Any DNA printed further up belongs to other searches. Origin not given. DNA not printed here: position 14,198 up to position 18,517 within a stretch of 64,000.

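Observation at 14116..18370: Orphan transporter-fused sensor kinase (SLC5-STAC-GAF-GAF-PAS-HK) coupled to a tiny membrane protein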

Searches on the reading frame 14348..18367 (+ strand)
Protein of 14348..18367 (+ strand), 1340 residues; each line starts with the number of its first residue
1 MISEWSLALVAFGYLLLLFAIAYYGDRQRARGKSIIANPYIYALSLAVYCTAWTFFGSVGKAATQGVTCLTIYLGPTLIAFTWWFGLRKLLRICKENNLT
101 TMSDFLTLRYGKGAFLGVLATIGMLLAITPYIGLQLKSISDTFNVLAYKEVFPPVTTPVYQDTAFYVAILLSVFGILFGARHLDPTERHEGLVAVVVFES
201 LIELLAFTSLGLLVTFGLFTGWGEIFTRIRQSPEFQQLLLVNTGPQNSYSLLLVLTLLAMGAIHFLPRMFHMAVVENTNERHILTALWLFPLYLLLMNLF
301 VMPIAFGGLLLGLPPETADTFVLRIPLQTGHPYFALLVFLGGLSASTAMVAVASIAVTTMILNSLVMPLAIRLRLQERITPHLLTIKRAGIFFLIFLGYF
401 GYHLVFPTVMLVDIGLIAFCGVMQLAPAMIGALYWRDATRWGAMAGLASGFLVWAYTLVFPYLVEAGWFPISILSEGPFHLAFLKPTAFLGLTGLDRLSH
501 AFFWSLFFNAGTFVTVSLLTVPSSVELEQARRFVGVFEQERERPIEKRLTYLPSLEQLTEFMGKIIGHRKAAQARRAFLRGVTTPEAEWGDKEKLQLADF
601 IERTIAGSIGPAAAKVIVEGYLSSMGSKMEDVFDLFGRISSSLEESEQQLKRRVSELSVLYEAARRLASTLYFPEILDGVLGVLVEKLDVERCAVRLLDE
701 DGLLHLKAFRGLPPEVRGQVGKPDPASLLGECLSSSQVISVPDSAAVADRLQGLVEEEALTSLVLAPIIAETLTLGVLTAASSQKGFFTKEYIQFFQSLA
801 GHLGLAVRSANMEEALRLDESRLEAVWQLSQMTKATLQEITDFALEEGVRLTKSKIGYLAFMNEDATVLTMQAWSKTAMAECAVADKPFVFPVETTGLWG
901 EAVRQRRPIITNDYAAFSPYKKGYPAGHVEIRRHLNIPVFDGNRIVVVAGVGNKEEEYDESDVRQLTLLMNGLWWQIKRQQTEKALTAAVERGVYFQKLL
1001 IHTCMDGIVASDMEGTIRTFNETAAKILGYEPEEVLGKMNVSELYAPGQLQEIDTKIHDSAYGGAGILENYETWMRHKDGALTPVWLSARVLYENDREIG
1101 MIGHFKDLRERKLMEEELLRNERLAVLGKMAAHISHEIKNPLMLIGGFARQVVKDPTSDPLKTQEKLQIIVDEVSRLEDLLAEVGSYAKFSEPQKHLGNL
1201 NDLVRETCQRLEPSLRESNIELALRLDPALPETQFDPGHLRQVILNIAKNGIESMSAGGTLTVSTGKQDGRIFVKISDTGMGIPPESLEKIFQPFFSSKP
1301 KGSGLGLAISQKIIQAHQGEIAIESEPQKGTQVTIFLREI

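Call 3: search_protein_families(library=pfam, proteins=[window:14348-18367:+], max_evalue=0.1)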
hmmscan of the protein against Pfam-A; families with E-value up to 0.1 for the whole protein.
window:14348-18367:+ (1340 aa): 12 families
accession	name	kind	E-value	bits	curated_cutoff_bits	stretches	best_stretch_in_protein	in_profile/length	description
PF13185.12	GAF_2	-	6.5e-47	159.6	28.6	2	835-974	2-132/136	GAF domain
PF02518.31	HATPase_c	-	9.6e-26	90.8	26.4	1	1236-1338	2-108/111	Histidine kinase-, DNA gyrase B-, and HSP90-like ATPase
PF01590.32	GAF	-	7.5e-19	69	22.4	2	675-807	4-133/133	GAF domain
PF13492.12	GAF_3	-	6.4e-11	43.2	27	1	674-807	3-127/129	GAF domain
PF00512.31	HisKA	-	1.5e-08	35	26.9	1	1128-1189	3-62/66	His Kinase A (phospho-acceptor) domain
PF13426.13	PAS_9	-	1.5e-07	32.1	27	1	1006-1110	2-103/103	PAS domain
PF08447.18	PAS_3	-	8.3e-07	29.6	25.6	1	1020-1103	4-87/89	PAS fold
PF00989.32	PAS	-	8.9e-07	29.3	22.6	1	999-1107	5-112/113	PAS fold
PF08448.16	PAS_4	-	0.00016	22.3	23.1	1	1006-1112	6-109/110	PAS fold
PF13188.13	PAS_8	-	0.00082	19.6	21.8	1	999-1037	5-40/65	PAS domain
PF14501.12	HATPase_c_5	-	0.024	15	22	1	1242-1328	8-93/102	GHKL domain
PF13581.12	HATPase_c_2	-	0.031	14.7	27.4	1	1256-1334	52-124/127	Histidine kinase-like ATPase domain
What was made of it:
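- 16370..16768 (+): GAF domain 1 (residues 675-807). Pfam GAF/GAF_3 (call 3).
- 16850..17269 (+): GAF domain 2 (residues 835-974). Pfam GAF_2 (call 3).
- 17342..17677 (+): PAS domain (residues 999-1110). Pfam PAS_9/PAS_3/PAS (call 3).
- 17729..17914 (+): HisKA/DHp domain with the phospho-acceptor His1136 (codon 17753-17755). Pfam HisKA (call 3).
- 18053..18361 (+): HATPase_c catalytic domain. Pfam (call 3).
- Checked: Domains (Pfam, call 3): GAF 675-807, GAF_2 835-974, PAS 999-1110, HisKA 1128-1189, HATPase_c 1236-1338.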

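Call 4: search_protein_families(library=ncbifam, proteins=[window:14348-18367:+], max_evalue=0.1)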
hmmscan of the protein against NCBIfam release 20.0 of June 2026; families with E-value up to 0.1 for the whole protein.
window:14348-18367:+ (1340 aa): 95 families (the best 25 are shown)
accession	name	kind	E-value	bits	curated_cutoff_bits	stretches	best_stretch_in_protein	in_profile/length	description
NF008468.0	PRK11360.1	equivalog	3.5e-82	276.7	646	1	996-1338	269-607/616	two-component system sensor histidine kinase AtoS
NF007688.0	PRK10364.1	equivalog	7.5e-53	179.9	479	1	1107-1337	220-449/460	two-component system sensor histidine kinase ZraS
NF053867.1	SprKinKinDBac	equivalog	2.9e-44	151.3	775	1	1111-1337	270-495/500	sporulation kinase KinD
NF046044.1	PnpS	equivalog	8.3e-44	150.2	400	1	961-1337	27-389/390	two-component system histidine kinase PnpS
NF010411.0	PRK13837.1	equivalog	3.2e-38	131.3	647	1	1106-1337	429-673/828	two-component system VirA-like sensor kinase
NF033092.0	HK_WalK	equivalog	2.2e-37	128.9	725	1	961-1337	230-592/594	cell wall metabolism sensor histidine kinase WalK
NF052574.1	HisKinEspCMyxo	equivalog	1.3e-36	126.1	1200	1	1015-1337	306-635/785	serine histidine kinase EspC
NF041777.1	sens_FixL_Rhizob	equivalog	1.2e-33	116.6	850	1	983-1332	111-474/485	sensor protein FixL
TIGR02966.1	phoR_proteo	equivalog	1.5e-33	116.3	334.2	1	1002-1335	13-331/333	phosphate regulon sensor histidine kinase PhoR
NF047497.1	HK_LIC_12097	equivalog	2e-32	112.4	500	1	1094-1332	117-359/367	LIC_12097 family sensor histidine kinase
NF047874.1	MASE3_PAS_HK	subfamily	3.2e-31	108.8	560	1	982-1337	252-623/655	MASE3 domain-containing sensor histidine kinase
NF052573.1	HisKinEspAMyxo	equivalog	1.7e-30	105.7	1400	1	991-1338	250-610/755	serine histidine kinase EspA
TIGR02956.1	TMAO_torS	equivalog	7.3e-28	97.2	676.5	1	1132-1332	469-675/967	TMAO reductase system sensor histidine kinase/response regulator TorS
NF008312.0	PRK11100.1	equivalog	6.5e-27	94.5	356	1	1131-1338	260-473/477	two-component system sensor histidine kinase CreC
TIGR02916.1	PEP_his_kin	equivalog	7.4e-27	94.2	300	1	1114-1337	462-678/679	XrtA/PEP-CTERM system histidine kinase PrsK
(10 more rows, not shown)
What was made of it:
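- Closest known: AtoS / ZraS / NtrB-type kinase cores. Same: The PAS-HisKA-HATPase region matches AtoS at E=3.5e-82 and ZraS at E=7.5e-53, both below the equivalog cut-offs (call 4).
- The best NCBIfam matches are AtoS and ZraS (call 4).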

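Call 7: search_solved_structures(query=window:14348-18367:+, max_evalue=1e-10, show_alignments=1)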
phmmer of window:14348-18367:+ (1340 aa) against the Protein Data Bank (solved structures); distinct sequences matched with E-value up to 1e-10: 37.
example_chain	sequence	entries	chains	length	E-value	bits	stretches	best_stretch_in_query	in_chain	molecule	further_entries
10ed_A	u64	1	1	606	6.4e-72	245.9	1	6-623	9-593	histidine kinase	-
3a0r_A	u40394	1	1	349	5.3e-41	143.5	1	996-1326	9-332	Sensor protein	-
9jfj_A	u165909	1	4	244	5.5e-37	130.2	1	1108-1337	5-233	Sensor histidine kinase ZraS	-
3d36_A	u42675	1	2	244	1.1e-32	115.9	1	1118-1337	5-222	Sporulation kinase B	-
4gcz_A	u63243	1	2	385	2.7e-28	101.4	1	1007-1331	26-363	Blue-light photoreceptor, Sensor protein fixL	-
8a7f_A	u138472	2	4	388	2.4e-27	98.2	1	998-1331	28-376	Putative Sensory box protein,Sensor protein FixL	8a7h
8a3u_A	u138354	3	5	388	3e-27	97.9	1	999-1331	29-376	Putative Sensory box protein,Sensor protein FixL | Putative Sensory box protein,Putative Sensory box protein,Sensor protein FixL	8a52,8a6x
4jas_A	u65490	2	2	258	1.7e-24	88.8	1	1117-1336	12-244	Histidine kinase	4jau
5uht_A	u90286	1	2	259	2.2e-24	88.5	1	1117-1336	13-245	Sensor histidine kinase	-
2c2a_A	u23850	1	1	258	2.2e-24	88.4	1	1117-1336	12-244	SENSOR HISTIDINE KINASE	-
3dge_A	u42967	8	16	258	2.3e-24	88.4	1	1117-1336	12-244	Sensor protein | Histidine kinase | Sensor histidine kinase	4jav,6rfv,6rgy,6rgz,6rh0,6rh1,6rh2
6azr_A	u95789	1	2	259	4.1e-24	87.5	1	1117-1336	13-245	Sensor histidine kinase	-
6rh7_A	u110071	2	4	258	5.6e-23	83.8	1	1117-1336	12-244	Sensor histidine kinase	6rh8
9p6i_A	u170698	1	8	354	4.3e-21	77.5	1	1101-1334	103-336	histidine kinase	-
8u4x_A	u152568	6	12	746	1.3e-19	72.6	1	1107-1332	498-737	histidine kinase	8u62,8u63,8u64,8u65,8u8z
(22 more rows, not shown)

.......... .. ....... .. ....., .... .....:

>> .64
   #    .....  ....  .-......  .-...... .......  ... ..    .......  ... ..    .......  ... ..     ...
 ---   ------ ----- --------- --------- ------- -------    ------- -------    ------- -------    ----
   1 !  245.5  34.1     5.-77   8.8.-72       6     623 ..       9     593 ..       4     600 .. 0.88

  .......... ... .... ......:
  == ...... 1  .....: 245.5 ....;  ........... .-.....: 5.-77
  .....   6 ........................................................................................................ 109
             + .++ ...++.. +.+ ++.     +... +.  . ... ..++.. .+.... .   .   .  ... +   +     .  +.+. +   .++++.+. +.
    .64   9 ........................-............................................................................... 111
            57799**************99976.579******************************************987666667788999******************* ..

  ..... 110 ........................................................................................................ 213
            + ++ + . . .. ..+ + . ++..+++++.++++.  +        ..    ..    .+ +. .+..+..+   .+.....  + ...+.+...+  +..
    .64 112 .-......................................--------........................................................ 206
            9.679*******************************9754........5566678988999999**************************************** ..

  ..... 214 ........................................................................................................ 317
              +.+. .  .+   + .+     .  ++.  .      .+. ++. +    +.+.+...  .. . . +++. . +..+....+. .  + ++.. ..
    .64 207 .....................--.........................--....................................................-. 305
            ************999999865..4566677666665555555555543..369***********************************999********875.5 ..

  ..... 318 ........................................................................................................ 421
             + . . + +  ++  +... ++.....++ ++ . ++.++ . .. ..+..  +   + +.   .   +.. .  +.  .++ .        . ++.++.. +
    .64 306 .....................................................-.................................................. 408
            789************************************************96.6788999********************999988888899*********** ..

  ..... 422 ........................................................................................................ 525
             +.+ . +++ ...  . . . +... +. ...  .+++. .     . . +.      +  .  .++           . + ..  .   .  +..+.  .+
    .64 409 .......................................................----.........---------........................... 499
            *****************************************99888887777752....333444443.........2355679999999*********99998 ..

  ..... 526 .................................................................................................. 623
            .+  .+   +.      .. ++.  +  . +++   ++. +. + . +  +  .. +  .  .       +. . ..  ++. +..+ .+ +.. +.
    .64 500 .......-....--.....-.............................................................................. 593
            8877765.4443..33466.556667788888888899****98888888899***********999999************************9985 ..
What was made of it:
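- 16010..16222 (+): STAC domain (about residues 555-625, four helices). Lies within the alignment to 10ED_A, which runs to chain residue 593 (call 7).
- On SLC5/STAC sensor histidine kinases (CbrA/CrbS family): The alignment to 10ED_A continues through its STAC region to chain residue 593, query residue 623 (call 7).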
